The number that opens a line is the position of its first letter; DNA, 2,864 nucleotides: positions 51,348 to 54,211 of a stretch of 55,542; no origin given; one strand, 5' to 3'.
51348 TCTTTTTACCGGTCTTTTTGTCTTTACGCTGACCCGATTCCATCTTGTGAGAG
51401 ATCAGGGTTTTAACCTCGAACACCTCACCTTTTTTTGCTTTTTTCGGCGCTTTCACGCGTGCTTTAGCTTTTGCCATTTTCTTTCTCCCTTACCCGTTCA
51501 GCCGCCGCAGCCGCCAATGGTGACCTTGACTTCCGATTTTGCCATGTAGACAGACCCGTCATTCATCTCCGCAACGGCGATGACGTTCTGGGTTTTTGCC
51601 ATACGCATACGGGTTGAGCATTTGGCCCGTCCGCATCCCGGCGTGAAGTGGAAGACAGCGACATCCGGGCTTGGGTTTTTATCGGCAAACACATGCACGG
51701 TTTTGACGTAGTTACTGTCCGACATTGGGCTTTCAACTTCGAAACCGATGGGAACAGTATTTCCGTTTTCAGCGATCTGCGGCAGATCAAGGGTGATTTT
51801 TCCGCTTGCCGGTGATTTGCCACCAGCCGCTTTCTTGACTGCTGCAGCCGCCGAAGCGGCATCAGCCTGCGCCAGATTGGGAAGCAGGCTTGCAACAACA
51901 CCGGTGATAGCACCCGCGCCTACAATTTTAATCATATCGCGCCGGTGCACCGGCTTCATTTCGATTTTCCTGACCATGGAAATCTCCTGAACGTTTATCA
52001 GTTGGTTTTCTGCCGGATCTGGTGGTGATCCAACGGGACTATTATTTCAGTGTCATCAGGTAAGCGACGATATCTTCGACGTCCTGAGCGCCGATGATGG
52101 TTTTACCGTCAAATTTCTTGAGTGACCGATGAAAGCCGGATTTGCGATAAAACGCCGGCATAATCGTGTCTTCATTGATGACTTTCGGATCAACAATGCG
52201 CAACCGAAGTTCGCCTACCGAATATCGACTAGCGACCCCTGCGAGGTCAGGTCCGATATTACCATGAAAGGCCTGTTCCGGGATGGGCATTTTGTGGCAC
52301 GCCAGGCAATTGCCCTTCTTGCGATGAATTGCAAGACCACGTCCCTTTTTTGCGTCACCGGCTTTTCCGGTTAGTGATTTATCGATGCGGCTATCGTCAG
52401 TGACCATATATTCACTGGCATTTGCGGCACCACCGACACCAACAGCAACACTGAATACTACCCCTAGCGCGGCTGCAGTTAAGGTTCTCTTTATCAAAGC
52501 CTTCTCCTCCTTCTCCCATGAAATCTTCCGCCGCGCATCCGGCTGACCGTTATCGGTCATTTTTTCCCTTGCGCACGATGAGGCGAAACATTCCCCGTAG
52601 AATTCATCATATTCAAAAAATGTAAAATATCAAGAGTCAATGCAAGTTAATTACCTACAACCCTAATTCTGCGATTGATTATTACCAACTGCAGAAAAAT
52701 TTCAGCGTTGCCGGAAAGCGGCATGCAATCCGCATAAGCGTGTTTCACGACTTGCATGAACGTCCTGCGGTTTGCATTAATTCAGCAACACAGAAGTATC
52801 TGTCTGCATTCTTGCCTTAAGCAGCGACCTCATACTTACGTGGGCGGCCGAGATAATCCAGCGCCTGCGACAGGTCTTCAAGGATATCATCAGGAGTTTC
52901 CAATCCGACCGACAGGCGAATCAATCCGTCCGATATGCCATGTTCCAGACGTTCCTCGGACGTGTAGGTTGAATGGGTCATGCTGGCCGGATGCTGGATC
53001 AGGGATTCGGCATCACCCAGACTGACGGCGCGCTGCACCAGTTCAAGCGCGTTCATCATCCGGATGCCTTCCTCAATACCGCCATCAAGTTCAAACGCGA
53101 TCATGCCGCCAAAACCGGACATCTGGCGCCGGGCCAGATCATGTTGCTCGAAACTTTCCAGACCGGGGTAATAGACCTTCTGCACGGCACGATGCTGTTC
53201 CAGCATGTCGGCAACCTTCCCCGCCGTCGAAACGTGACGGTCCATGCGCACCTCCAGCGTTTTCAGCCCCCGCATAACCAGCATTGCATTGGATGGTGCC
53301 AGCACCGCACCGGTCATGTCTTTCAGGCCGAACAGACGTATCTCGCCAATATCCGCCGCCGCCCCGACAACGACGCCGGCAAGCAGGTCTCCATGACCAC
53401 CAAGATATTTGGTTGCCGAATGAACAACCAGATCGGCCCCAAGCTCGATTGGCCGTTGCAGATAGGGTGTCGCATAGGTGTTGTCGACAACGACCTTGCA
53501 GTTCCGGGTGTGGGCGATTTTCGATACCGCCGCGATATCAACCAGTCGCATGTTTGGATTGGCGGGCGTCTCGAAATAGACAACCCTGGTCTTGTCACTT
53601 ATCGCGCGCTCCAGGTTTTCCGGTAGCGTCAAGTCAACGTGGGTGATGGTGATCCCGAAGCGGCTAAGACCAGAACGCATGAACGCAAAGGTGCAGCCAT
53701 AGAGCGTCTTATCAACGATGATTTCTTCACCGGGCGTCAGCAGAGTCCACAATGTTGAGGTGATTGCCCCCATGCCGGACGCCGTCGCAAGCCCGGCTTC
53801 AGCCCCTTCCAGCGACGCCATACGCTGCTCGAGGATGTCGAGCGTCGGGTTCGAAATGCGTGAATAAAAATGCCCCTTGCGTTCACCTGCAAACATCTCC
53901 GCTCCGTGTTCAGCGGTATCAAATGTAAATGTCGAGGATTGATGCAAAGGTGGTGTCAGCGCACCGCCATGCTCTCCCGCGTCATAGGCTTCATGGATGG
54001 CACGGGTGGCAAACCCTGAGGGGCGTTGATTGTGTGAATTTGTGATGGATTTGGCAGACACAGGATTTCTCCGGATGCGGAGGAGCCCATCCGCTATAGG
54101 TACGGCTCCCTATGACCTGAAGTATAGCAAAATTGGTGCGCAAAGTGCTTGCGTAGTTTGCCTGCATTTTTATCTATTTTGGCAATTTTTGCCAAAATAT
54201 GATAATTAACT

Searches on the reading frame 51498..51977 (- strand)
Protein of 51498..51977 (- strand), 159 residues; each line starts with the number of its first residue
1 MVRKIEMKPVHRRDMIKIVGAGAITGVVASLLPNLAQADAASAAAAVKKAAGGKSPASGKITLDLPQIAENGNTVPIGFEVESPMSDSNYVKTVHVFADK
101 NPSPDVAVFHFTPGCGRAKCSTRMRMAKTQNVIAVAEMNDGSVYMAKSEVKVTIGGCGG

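Call 89: search_protein_families(library=ncbifam, proteins=[window:51498-51977:-], max_evalue=1e-8)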
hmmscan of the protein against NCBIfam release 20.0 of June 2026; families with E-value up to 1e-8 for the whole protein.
window:51498-51977:- (159 aa): 3 families
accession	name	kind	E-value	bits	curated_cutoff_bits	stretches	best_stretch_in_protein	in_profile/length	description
TIGR04488.1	SoxY_true_GGCGG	equivalog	3.5e-46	157.3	125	1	12-159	2-149/149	thiosulfate oxidation carrier protein SoxY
TIGR04487.1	SoxY_para_1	exception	2.7e-45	153.7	172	1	12-157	2-144/146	SoxY-related AACIE arm protein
TIGR04557.1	fuse_rel_SoxYZ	equivalog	1.3e-25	90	140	1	58-158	18-115/226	quinoprotein dehydrogenase-associated SoxYZ-like carrier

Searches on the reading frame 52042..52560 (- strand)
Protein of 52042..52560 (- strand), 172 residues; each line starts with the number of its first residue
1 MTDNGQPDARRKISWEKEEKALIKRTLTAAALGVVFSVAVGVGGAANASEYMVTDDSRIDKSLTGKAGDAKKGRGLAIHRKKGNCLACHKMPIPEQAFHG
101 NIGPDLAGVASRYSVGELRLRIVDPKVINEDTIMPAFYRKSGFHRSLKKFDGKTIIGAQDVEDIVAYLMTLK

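Call 89: search_protein_families(library=ncbifam, proteins=[window:52042-52560:-], max_evalue=1e-8)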
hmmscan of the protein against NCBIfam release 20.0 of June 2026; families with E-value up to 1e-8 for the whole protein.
window:52042-52560:- (172 aa): 1 family
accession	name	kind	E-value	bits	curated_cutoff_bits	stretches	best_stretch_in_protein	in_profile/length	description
TIGR04485.1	thiosulf_SoxX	equivalog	2.6e-24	85.7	61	1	81-171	1-78/78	sulfur oxidation c-type cytochrome SoxX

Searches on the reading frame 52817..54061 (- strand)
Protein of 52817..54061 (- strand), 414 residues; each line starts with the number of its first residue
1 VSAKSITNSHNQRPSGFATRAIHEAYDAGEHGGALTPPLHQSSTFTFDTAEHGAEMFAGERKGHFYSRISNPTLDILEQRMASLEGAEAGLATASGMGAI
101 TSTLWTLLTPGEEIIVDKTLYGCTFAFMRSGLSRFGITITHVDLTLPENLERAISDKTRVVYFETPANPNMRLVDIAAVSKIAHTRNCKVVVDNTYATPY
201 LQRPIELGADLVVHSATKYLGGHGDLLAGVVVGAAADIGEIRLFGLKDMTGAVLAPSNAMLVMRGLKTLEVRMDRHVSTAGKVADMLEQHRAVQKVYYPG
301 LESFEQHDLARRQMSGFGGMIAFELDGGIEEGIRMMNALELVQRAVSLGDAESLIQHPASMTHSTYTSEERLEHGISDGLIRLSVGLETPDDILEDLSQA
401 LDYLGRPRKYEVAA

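Call 89: search_protein_families(library=ncbifam, proteins=[window:52817-54061:-], max_evalue=1e-8)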
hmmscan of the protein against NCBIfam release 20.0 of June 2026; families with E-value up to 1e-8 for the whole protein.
window:52817-54061:- (414 aa): 46 families (the best 25 are shown)
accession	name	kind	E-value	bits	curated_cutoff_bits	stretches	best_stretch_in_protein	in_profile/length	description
NF005695.0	PRK07503.1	equivalog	1.4e-215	715.6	666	1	12-404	5-397/403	methionine gamma-lyase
TIGR01328.1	met_gam_lyase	equivalog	1.5e-181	603.5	549.7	1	16-404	3-391/391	methionine gamma-lyase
NF004876.0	PRK06234.1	subfamily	3.3e-172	573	666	1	12-404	4-398/400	methionine gamma-lyase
NF005263.0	PRK06767.1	equivalog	1.1e-139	465.7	617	1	17-403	6-385/392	methionine gamma-lyase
NF006003.0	PRK08133.1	equivalog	1.2e-122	409.4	522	1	14-402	12-395/396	O-succinylhomoserine sulfhydrylase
TIGR01326.1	OAH_OAS_sulfhy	subfamily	1.1e-120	403.1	495.1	2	17-234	2-219/418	O-acetylhomoserine aminocarboxypropyltransferase/cysteine synthase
NF005871.0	PRK07811.1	equivalog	1.1e-119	399.6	513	1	8-402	4-387/389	cystathionine gamma-synthase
TIGR01325.1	O_suc_HS_sulf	equivalog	8.1e-118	393.3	510.05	1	28-401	14-380/380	O-succinylhomoserine sulfhydrylase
NF005810.0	PRK07671.1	equivalog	1.4e-114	383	594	1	19-401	5-376/377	bifunctional cystathionine gamma-lyase/homocysteine desulfhydrase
NF006096.0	PRK08248.1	equivalog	2.7e-113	378.9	726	2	13-234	5-226/431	homocysteine synthase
NF006097.0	PRK08249.1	equivalog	3.8e-113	377.9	600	1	11-404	5-396/402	cystathionine gamma-synthase family protein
NF005976.0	PRK08064.1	equivalog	1.3e-111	373.3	627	1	17-406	7-385/390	cystathionine beta-lyase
NF005872.0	PRK07812.1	equivalog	3.4e-109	365.2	703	2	8-234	8-235/439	bifunctional o-acetylhomoserine/o-acetylserine sulfhydrylase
NF006004.0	PRK08134.1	equivalog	1.5e-106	356.7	636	2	13-234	5-226/433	O-acetylhomoserine aminocarboxypropyltransferase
NF004821.0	PRK06176.1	equivalog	3.1e-106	355.4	642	1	18-402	4-377/380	cystathionine gamma-synthase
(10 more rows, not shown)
